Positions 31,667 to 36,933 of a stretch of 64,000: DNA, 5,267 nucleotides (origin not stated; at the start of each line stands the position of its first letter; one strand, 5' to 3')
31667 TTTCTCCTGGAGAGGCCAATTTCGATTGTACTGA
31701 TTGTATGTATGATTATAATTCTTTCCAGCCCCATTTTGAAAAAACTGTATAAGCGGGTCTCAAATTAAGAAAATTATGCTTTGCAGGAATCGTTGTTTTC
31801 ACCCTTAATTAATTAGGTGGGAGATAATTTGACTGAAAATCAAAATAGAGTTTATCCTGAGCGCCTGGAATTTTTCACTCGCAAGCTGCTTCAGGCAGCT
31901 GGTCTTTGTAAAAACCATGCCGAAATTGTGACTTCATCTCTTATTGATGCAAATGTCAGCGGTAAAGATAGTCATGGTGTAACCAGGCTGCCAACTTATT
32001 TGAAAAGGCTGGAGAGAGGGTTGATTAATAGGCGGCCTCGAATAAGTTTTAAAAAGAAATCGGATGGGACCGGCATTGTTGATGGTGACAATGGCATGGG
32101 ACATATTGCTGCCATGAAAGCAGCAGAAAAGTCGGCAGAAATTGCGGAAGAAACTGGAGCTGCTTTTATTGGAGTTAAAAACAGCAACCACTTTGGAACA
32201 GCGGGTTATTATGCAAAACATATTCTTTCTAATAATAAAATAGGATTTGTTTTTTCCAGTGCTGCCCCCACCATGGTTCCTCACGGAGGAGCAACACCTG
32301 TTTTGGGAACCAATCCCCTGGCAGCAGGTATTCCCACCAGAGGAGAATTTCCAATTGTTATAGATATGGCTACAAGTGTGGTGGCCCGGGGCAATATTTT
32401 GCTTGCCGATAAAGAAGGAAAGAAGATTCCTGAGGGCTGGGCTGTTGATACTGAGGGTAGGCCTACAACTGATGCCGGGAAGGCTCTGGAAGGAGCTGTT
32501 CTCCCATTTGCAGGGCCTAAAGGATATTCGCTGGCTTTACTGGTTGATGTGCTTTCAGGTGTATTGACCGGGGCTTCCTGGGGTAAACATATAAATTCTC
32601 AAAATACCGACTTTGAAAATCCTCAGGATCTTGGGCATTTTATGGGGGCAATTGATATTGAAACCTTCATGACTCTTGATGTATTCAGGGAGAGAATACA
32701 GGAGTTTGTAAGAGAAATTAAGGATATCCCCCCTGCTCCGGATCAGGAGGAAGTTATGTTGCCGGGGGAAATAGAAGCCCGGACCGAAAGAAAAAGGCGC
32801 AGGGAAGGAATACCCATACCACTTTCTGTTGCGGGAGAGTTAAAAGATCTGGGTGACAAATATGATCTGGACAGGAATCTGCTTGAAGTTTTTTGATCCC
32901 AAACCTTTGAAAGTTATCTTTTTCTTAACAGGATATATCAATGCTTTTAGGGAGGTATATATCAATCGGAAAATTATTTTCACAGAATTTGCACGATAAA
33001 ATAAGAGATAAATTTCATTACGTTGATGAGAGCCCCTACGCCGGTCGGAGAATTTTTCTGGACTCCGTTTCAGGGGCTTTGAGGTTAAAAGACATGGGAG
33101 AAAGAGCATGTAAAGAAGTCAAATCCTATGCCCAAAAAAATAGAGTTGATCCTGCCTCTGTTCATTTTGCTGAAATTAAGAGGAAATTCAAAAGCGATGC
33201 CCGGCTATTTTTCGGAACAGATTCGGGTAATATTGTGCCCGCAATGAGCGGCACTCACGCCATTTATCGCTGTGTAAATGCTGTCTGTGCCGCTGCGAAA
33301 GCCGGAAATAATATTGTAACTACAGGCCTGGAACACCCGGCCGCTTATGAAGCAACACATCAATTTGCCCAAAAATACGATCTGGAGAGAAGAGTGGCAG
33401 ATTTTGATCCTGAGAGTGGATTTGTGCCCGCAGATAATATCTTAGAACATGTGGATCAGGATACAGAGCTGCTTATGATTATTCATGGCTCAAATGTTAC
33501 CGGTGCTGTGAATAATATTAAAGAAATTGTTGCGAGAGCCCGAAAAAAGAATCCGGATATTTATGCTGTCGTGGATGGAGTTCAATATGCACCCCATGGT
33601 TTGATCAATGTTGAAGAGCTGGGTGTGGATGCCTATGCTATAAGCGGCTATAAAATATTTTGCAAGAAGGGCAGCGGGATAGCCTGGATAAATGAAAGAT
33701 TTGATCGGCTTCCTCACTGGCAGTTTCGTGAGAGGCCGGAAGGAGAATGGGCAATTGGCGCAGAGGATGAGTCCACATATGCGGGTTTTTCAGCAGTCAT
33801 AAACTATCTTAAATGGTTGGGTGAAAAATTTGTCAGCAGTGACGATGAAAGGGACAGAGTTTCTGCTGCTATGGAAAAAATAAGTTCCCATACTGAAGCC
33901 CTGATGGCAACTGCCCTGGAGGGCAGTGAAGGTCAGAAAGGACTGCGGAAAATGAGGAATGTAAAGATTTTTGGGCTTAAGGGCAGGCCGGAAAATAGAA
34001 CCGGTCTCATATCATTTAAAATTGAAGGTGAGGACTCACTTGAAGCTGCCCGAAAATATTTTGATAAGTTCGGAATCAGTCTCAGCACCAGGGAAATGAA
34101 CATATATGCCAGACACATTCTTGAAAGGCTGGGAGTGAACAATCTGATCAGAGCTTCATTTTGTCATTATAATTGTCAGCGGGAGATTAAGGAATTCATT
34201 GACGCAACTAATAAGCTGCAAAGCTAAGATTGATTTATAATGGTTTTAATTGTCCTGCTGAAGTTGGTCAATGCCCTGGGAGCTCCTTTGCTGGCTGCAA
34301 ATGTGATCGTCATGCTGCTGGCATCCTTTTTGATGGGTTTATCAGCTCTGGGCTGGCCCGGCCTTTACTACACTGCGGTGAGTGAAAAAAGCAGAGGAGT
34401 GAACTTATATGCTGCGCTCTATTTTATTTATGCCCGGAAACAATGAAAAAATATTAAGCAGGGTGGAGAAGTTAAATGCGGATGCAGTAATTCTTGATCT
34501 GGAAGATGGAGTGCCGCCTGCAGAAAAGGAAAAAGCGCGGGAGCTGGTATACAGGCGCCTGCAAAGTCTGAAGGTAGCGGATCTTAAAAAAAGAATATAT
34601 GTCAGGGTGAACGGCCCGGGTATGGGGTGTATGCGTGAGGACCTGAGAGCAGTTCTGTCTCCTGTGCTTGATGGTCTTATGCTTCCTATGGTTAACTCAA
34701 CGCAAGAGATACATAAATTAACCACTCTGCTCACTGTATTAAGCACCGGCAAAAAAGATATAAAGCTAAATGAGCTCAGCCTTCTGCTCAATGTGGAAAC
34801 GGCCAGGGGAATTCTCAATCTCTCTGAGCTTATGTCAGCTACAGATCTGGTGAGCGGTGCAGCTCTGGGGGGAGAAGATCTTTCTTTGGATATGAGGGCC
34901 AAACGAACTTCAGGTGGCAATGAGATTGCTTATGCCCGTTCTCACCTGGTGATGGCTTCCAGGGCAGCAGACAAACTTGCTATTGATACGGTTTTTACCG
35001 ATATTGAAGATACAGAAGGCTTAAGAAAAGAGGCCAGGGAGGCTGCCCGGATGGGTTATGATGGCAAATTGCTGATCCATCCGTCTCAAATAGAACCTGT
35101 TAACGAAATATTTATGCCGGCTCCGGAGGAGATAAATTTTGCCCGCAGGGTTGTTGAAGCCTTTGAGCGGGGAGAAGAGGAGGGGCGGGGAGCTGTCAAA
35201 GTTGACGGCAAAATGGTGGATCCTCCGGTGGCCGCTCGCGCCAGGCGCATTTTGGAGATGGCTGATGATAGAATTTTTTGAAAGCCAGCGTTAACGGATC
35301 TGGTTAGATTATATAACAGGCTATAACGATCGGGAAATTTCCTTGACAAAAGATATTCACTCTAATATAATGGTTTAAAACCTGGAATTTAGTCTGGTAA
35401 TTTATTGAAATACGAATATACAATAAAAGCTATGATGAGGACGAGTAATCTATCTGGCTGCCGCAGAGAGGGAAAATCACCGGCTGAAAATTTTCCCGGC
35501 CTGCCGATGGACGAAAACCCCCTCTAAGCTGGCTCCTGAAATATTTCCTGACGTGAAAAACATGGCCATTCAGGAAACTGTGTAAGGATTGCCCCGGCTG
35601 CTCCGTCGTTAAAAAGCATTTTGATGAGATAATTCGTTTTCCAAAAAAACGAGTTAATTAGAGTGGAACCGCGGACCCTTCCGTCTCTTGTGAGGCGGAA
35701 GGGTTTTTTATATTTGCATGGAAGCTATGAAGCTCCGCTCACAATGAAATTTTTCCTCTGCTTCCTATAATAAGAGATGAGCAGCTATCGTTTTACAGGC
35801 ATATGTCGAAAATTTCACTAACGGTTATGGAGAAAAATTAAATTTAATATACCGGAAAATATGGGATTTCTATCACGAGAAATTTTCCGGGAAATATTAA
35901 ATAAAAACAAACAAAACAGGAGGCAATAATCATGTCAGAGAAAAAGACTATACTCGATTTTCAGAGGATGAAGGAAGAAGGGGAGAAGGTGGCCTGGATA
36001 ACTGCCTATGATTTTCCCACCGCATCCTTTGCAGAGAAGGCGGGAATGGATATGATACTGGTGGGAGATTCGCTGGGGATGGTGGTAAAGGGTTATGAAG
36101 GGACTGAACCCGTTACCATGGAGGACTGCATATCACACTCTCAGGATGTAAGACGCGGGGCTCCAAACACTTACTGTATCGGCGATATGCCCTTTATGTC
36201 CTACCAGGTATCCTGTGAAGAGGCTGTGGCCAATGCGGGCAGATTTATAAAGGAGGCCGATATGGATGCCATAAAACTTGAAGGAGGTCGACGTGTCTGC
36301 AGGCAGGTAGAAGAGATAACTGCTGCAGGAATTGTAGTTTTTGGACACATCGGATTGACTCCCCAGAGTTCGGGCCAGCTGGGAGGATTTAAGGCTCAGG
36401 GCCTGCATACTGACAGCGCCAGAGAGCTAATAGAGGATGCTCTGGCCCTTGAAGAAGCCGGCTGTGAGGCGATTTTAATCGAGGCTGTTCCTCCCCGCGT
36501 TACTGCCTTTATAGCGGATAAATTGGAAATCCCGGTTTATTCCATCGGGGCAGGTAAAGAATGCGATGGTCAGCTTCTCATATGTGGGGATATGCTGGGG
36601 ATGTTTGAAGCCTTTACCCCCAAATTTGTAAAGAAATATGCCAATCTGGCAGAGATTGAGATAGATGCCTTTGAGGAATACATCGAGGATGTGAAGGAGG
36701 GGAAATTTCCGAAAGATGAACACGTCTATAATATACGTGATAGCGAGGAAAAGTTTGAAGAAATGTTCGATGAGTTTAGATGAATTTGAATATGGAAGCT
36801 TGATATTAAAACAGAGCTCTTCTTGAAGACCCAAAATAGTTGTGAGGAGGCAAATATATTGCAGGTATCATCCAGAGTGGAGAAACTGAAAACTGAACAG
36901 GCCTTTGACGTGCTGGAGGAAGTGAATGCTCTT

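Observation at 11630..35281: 24-kb GntR-centred divergent island encoding an unassigned organic-acid catabolic pathway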

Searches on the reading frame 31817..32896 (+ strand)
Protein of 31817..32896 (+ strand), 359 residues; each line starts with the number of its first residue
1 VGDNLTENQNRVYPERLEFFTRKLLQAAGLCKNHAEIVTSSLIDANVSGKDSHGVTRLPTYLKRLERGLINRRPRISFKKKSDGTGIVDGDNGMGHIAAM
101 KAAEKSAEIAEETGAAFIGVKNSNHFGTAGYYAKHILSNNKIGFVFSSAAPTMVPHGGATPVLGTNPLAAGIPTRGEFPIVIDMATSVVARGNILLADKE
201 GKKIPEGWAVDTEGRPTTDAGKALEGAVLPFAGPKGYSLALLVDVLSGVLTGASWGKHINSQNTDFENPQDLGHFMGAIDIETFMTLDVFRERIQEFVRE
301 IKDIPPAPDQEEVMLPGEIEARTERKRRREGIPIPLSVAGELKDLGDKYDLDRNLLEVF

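Call 5: search_protein_families(library=pfam, proteins=[window:31817-32896:+])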
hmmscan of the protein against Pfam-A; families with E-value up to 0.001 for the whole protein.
window:31817-32896:+ (359 aa): 1 family
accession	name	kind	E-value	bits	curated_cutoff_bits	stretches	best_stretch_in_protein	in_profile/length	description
PF02615.19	Ldh_2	-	1.4e-120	402.9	38.8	1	14-342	3-332/333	Malate/L-lactate dehydrogenase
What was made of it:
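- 31817..32896 (+): Ldh_2-family NAD(P)-dependent 2-hydroxyacid / cyclic-imine dehydrogenase of unassigned specificity. PF02615, 403 bits (call 5).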

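Call 7: search_protein_families(library=ncbifam, proteins=[window:31817-32896:+], max_evalue=0.00001)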
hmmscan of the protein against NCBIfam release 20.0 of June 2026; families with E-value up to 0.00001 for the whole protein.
window:31817-32896:+ (359 aa): 5 families
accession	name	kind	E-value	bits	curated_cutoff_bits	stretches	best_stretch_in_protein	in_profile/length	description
NF040650.1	sulfolac_dhydr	equivalog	3.2e-89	299.5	500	1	21-352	12-336/339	L-sulfolactate dehydrogenase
NF011599.0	PRK15025.1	equivalog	2.3e-82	277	356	1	14-337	5-326/349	ureidoglycolate dehydrogenase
TIGR03175.1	AllD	equivalog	4.6e-79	266.1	496.2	1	11-338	2-327/349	ureidoglycolate dehydrogenase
NF007504.0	PRK10098.1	equivalog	1.1e-63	215.2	336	1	8-353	3-348/360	malate/lactate/ureidoglycolate dehydrogenase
NF009750.0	PRK13260.1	equivalog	6.1e-39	134.1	316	1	18-340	9-327/332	3-dehydro-L-gulonate 2-dehydrogenase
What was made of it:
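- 31817..32896 (+): Sulfolactate DH 300 bits vs cutoff 500 and AllD 277 vs 356; neither passed (call 7)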

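Call 55: search_solved_structures(query=window:31817-32896:+, max_evalue=1e-20)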
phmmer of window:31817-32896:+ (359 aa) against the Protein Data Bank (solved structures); distinct sequences matched with E-value up to 1e-20: 13.
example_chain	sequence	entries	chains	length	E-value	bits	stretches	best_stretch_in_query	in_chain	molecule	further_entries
1vbi_A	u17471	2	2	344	9.2e-79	267.9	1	18-351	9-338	Type 2 malate/lactate dehydrogenase | malate/L-lactate dehydrogenase family protein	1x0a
2x06_A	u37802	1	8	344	3e-71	243.2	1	22-350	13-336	L-SULFOLACTATE DEHYDROGENASE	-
1v9n_A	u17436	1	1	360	1.1e-67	231.5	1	6-348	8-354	Malate dehydrogenase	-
1xrh_A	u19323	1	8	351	2.2e-59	204.2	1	15-334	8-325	Ureidoglycolate Dehydrogenase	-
4h8a_A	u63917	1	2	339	2.5e-59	204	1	20-334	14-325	Ureidoglycolate dehydrogenase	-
4fjs_A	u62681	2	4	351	2.8e-59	203.9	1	20-334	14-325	Ureidoglycolate dehydrogenase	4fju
1z2i_A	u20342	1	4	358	1.1e-51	178.9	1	15-351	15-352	malate dehydrogenase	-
3i0p_A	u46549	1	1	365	2.8e-51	177.5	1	15-350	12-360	Malate dehydrogenase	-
3uoe_A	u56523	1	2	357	4e-51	177.1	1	8-335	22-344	Dehydrogenase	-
2g8y_A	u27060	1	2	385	1.5e-44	155.4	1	8-337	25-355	Malate/L-lactate dehydrogenases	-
1wtj_A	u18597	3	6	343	7.6e-38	133.4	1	9-304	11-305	ureidoglycolate dehydrogenase | delta1-piperideine-2-carboxylate reductase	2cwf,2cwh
1s20_A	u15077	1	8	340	1.8e-25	92.7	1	16-344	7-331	Hypothetical oxidoreductase yiaK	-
1nxu_A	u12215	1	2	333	2.2e-25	92.4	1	16-343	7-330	Hypothetical oxidoreductase yiaK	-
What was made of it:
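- The Ldh_2 family includes delta1-piperideine-2-carboxylate reductase (1wtj appears in call 55).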

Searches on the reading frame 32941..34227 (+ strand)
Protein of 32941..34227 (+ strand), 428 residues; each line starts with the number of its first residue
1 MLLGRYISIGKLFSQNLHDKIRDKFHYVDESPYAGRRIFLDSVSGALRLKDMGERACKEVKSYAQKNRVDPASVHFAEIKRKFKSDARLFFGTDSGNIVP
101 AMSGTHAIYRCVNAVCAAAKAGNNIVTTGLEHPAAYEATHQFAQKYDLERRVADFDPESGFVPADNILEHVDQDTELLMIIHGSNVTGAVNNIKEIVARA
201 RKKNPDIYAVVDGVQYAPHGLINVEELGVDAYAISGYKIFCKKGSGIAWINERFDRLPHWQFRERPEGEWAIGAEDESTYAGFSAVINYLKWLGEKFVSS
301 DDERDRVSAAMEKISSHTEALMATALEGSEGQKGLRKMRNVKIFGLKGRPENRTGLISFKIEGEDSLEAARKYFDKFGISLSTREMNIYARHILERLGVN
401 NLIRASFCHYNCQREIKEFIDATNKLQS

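Call 5: search_protein_families(library=pfam, proteins=[window:32941-34227:+])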
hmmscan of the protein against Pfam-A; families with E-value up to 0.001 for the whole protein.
window:32941-34227:+ (428 aa): 3 families
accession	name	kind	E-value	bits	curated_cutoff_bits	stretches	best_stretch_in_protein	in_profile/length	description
PF00266.25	Aminotran_5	-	9.7e-40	137.1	21.5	2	38-261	1-225/371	Aminotransferase class-V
PF01053.26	Cys_Met_Meta_PP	-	5.3e-06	25.7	27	1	102-236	74-196/381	Cys/Met metabolism PLP-dependent enzyme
PF01041.23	DegT_DnrJ_EryC1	-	0.00018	21.3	19.8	1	82-203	28-138/360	DegT/DnrJ/EryC1/StrS aminotransferase family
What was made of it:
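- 32941..34227 (+): Class-V PLP enzyme (cysteine-desulfurase-like). PF00266 (call 5).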

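Call 7: search_protein_families(library=ncbifam, proteins=[window:32941-34227:+], max_evalue=0.00001)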
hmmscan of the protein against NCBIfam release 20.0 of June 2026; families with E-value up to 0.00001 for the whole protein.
window:32941-34227:+ (428 aa): 15 families
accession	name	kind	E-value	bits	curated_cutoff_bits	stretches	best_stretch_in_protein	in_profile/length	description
TIGR01976.1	am_tr_V_VC1184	hypoth_equivalog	3.9e-43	148.2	352.35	1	36-422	18-400/401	cysteine desulfurase-like protein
TIGR01979.1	sufS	subfamily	4.1e-37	128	475.1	2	20-253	2-236/403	SufS family cysteine desulfurase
NF006791.0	PRK09295.1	equivalog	3.1e-29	102.3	661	1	20-425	7-400/406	cysteine desulfurase SufS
TIGR01977.1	am_tr_V_EF2568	hypoth_equivalog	8.8e-26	90.8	377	1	87-253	54-215/376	cysteine desulfurase family protein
NF041166.1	f2_encap_cargo1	exception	2.7e-25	89.5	800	2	97-261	309-472/623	family 2A encapsulin nanocompartment cargo protein cysteine desulfurase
NF008126.0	PRK10874.1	equivalog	4.5e-19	68.9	607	1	37-261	20-246/401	cysteine desulfurase CsdA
TIGR03392.1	FeS_syn_CsdA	equivalog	1.6e-18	67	493.6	1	36-261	16-243/398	cysteine desulfurase CsdA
TIGR03402.1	FeS_nifS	equivalog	1.4e-17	63.5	530.75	1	89-255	53-215/379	cysteine desulfurase NifS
NF002806.0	PRK02948.1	subfamily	8.2e-17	61.2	304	1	87-254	53-216/381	IscS subfamily cysteine desulfurase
NF040779.1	Sec_lyase_SclA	exception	5.3e-15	55.2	525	1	84-240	50-200/378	selenocysteine lyase SclA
TIGR03235.1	DNA_S_dndA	equivalog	1.1e-14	54.5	480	1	118-253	82-215/353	cysteine desulfurase DndA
TIGR02006.1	IscS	equivalog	8.2e-12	44.8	643.2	1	91-252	60-218/402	IscS subfamily cysteine desulfurase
TIGR03403.1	nifS_epsilon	equivalog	9e-12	44.5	587.7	1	118-260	86-224/382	NifS family cysteine desulfurase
NF010611.0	PRK14012.1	equivalog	3.5e-11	42.7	548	1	119-253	93-223/406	IscS subfamily cysteine desulfurase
NF005990.0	PRK08114.1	equivalog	1.7e-07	30.4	634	1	112-238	91-210/395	cystathionine beta-lyase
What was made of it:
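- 32941..34227 (+): TIGR01976 148 bits vs cutoff 352 (call 7).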

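Call 75: search_solved_structures(query=window:32941-34227:+, max_evalue=1e-10)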
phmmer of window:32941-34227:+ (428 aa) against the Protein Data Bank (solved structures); distinct sequences matched with E-value up to 1e-10: 46.
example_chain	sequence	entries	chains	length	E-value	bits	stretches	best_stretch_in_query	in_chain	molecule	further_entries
6wci_A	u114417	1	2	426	2.1e-23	86.1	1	115-426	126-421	Cysteine desulfurase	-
5vpr_A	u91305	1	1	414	2.7e-21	79.1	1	103-427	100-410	Cysteine desulfurase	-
6mrh_A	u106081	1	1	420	4e-20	75.3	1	19-423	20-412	Cysteine desulfurase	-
6mre_A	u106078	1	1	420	4e-20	75.3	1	19-423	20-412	Cysteine desulfurase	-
9d2d_A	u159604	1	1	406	5.1e-20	74.9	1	19-423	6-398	Cysteine desulfurase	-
6mr2_A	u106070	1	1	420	6.1e-20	74.7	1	19-423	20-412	Cysteine desulfurase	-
6o11_A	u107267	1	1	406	6.5e-20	74.6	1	19-423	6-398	Cysteine desulfurase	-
1jf9_A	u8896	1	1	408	6.9e-20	74.5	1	19-423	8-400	SELENOCYSTEINE LYASE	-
5db5_A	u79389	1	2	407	7.1e-20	74.4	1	19-423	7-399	Cysteine desulfurase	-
1i29_A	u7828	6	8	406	7.3e-20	74.4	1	19-423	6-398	CSDB | Selenocysteine lyase | Cysteine desulfurase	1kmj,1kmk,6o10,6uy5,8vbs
6ndn_A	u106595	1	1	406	7.3e-20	74.4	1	19-423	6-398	Cysteine desulfurase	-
7ruj_A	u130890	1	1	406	7.6e-20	74.3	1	19-423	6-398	Cysteine desulfurase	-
9wep_A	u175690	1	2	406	8.4e-20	74.2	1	85-313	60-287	cysteine desulfurase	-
6mr6_A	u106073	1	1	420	9.9e-20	74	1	19-423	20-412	Cysteine desulfurase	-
7rw3_A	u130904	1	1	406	1e-19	73.9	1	19-423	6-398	Cysteine desulfurase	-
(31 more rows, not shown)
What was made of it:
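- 32941..34227 (+): PDB relatives are SufS/CsdB, 74-86 bits (call 75)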

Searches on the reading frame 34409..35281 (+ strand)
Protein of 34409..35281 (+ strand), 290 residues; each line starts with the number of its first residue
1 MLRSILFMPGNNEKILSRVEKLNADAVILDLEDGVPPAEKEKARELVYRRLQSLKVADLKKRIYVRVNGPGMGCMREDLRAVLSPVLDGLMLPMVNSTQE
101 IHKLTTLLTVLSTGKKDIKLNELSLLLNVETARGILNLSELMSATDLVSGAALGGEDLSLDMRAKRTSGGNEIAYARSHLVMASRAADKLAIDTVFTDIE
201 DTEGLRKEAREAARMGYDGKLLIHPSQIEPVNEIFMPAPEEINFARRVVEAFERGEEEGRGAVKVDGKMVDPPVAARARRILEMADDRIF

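Call 5: search_protein_families(library=pfam, proteins=[window:34409-35281:+])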
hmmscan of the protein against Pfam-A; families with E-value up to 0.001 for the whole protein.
window:34409-35281:+ (290 aa): 2 families
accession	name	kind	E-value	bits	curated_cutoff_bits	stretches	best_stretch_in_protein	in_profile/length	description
PF03328.21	HpcH_HpaI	-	1.6e-53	181.7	25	1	3-225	1-221/221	HpcH/HpaI aldolase/citrate lyase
PF15617.12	C-C_Bond_Lyase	-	5.6e-15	55.7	28.4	1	4-285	9-315/320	C-C_Bond_Lyase of the TIM-Barrel fold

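Call 38: search_protein_families(library=ncbifam, proteins=[window:34409-35281:+], max_evalue=0.00001)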
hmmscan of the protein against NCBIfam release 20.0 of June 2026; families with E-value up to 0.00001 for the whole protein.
window:34409-35281:+ (290 aa): 3 families
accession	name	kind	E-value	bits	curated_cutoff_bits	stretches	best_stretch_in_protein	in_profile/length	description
TIGR01588.1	citE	equivalog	2.6e-68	230.2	443.4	1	3-286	4-284/288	citrate (pro-3S)-lyase subunit beta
NF038242.1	RipC_Ccl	equivalog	1.1e-50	172.7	375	1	2-285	1-268/268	itaconate degradation C-C-lyase RipC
NF041626.1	malyCoAlyase_Halo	equivalog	3.8e-20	72.1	500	1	25-272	35-300/340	L-malyl-CoA/beta-methylmalyl-CoA lyase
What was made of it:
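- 34409..35281 (+): CitE/CLYBL-like acyl-CoA lyase; last gene of the plus arm. PF03328 (call 5). citE 230 bits vs cutoff 443 and RipC 173 vs 375; neither passed (call 38).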

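Call 76: search_solved_structures(query=window:34409-35281:+, max_evalue=1e-10)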
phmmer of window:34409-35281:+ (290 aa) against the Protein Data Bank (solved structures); distinct sequences matched with E-value up to 1e-10: 13.
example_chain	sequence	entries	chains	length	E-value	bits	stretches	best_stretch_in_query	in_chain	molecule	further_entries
5vxc_A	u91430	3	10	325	2.2e-45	158.4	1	3-285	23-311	Citrate lyase subunit beta-like protein, mitochondrial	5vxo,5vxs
1sgj_A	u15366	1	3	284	1.9e-44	155.4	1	1-282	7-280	citrate lyase, beta subunit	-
5ugr_A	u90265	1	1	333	9.5e-39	136.7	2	173-286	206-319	Malyl-CoA lyase/beta-methylmalyl-CoA lyase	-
6aq4_A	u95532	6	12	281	4.6e-32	114.8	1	6-286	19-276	Citrate lyase subunit beta-like protein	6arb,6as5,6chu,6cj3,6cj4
8khl_A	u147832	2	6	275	4.9e-32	114.7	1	2-286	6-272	Probable acyl-CoA lyase beta chain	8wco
9nzb_A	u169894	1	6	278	5.2e-32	114.6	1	2-286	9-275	Acyl-CoA lyase beta chain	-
1z6k_A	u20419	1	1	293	5.6e-32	114.5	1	6-286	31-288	Citrate Lyase beta subunit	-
3qll_A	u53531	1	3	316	6.4e-31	111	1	3-285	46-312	Citrate lyase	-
1u5v_A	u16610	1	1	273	1e-30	110.4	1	21-286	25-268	citE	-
1u5h_A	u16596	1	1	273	1.1e-30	110.3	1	21-286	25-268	citE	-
4l9y_A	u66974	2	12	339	2.1e-29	106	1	4-285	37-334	Malyl-CoA lyase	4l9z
4l7z_A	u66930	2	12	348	2.1e-21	79.8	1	4-171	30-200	HpcH/HpaI aldolase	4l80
6kin_A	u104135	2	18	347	1.6e-19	73.7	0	3-171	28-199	HpcH/HpaI aldolase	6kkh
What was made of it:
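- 34409..35281 (+): Best PDB match is CLYBL 5vxc (call 76)
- On Malyl-CoA pathway (glyoxylate oxidation): The CitE/CLYBL-like fold is present (call 76)
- The best solved relative of the CitE-like protein is CLYBL, followed by malyl-CoA lyase (call 76).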

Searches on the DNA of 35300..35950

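Call 65: search_rna_families(source=window, start=35300, end=35950, threshold=evalue, max_evalue=1)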
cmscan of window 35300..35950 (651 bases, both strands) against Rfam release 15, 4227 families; matches with E-value up to 1: 3.
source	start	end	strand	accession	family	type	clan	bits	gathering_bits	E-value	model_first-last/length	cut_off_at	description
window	35423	35691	+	RF00230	T-box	Cis-reg; leader;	-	88.7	93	6.4e-20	1-219/219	no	T-box leader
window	35611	35711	+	RF00515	PyrR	Cis-reg;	-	26.4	54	0.19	1-115/115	no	PyrR binding site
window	35636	35714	+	RF02371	PyrG_leader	Cis-reg; leader;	-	25.8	65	0.37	1-78/78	no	PyrG leader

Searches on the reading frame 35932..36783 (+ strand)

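Call 5: search_protein_families(library=pfam, proteins=[window:35932-36783:+])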
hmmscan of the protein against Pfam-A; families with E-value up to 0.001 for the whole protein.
window:35932-36783:+ (283 aa): 1 family
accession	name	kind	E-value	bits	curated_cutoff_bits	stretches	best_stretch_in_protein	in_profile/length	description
PF02548.21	Pantoate_transf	-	9.7e-106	353.4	28.7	1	4-261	1-258/259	Ketopantoate hydroxymethyltransferase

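Call 38: search_protein_families(library=ncbifam, proteins=[window:35932-36783:+], max_evalue=0.00001)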
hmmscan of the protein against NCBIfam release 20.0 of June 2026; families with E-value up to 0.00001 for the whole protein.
window:35932-36783:+ (283 aa): 2 families
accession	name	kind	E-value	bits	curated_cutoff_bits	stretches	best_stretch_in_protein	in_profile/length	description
NF001452.0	PRK00311.1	subfamily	8.9e-103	343.2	272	1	3-266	3-266/267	3-methyl-2-oxobutanoate hydroxymethyltransferase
TIGR00222.1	panB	equivalog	1.8e-91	306.3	207.55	1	4-266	2-263/264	3-methyl-2-oxobutanoate hydroxymethyltransferase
